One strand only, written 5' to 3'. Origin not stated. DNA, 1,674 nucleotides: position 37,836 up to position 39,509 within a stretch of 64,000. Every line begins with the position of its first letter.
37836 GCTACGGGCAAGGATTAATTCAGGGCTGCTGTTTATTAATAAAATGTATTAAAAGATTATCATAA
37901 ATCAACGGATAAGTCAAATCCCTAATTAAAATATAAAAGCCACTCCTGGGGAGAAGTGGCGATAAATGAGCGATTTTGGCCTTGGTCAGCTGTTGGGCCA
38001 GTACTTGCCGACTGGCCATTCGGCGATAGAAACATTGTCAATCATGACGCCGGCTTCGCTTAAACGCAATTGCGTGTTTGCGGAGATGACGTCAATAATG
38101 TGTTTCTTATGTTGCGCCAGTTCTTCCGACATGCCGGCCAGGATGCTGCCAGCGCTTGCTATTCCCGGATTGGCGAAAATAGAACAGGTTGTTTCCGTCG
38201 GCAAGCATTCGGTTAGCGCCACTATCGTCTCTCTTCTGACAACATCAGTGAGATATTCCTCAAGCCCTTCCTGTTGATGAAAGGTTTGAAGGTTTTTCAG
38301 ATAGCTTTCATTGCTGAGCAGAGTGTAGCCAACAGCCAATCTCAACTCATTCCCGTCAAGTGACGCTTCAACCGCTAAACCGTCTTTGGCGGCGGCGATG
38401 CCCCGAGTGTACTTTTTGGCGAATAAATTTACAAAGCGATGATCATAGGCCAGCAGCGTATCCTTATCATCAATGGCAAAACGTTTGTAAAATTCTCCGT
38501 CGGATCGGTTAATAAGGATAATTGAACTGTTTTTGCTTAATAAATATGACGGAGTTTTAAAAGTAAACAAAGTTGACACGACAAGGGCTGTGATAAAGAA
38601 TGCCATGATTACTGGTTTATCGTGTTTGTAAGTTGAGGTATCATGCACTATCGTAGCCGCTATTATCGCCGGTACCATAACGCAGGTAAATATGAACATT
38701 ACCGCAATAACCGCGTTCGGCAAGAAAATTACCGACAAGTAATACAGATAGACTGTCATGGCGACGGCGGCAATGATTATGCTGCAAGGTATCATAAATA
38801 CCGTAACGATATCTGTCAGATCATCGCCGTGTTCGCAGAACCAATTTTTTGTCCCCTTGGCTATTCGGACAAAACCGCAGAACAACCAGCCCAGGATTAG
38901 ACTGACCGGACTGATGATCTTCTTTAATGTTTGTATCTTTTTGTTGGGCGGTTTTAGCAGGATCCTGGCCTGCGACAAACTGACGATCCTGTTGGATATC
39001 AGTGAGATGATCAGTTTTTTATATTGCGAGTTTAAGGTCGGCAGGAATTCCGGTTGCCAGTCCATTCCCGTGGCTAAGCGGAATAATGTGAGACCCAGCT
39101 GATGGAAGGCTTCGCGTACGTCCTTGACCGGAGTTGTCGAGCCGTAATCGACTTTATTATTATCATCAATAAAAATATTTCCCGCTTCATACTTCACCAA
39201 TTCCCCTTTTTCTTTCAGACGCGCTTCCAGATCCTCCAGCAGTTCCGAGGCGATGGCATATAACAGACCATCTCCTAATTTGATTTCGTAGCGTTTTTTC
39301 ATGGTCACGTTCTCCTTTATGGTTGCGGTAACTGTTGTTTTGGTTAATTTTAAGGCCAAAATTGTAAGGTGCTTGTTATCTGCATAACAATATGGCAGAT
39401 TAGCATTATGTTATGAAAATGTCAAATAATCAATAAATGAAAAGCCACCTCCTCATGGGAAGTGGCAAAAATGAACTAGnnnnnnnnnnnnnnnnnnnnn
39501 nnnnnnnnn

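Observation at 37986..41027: Tandem paralogous membrane proteins whose N-terminal cytoplasmic domain is a truncated, degenerate Ser/Thr-kinase C-lobe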

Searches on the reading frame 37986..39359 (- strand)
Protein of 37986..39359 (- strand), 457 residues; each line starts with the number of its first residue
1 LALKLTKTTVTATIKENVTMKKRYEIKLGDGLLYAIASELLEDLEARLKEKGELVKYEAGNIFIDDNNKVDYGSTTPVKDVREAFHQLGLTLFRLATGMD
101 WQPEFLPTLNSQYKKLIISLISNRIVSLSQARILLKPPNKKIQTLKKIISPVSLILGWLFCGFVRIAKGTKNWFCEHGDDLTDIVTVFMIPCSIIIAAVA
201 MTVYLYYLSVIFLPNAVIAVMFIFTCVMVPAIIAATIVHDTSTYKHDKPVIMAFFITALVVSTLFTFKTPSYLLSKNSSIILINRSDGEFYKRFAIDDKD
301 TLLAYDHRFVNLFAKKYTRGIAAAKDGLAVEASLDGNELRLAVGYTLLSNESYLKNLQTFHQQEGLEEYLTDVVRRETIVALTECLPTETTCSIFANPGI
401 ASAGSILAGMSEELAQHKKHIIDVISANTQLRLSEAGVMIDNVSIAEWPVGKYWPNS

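Call 4: search_protein_families(library=pfam, proteins=[window:37986-39359:-], max_evalue=10)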
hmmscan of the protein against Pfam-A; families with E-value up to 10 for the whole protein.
window:37986-39359:- (457 aa): 0 families

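Call 7: find_homologous_proteins(query=window:37986-39302:-, max_evalue=0.001)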
Query window:37986-39302:- (438 aa): 3 proteins with E <= 0.001 among 8000 candidates.
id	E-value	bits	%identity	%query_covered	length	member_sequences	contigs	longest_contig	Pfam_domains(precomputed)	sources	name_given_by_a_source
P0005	1.0e-288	975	100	100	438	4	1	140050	-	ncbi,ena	ncbi:MAG: hypothetical protein WC668_02945 [Patescibacteria group bacterium]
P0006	2.0e-185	635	66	100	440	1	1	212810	-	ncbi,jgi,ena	ncbi:MAG: hypothetical protein WCT16_02005 [Candidatus Buchananbacteria bacterium]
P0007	6.9e-153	528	56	99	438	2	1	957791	-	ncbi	ncbi:MAG: hypothetical protein WC473_00190 [Patescibacteria group bacterium]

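Call 65: search_protein_families(library=padloc, proteins=[window:37986-39302:-], max_evalue=0.01)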
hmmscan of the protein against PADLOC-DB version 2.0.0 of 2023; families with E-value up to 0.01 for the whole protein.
window:37986-39302:- (438 aa): 0 families

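Call 85: search_protein_families(library=ncbifam, proteins=[window:37986-39302:-], max_evalue=0.1)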
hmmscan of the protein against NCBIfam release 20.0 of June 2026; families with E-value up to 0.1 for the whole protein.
window:37986-39302:- (438 aa): 0 families
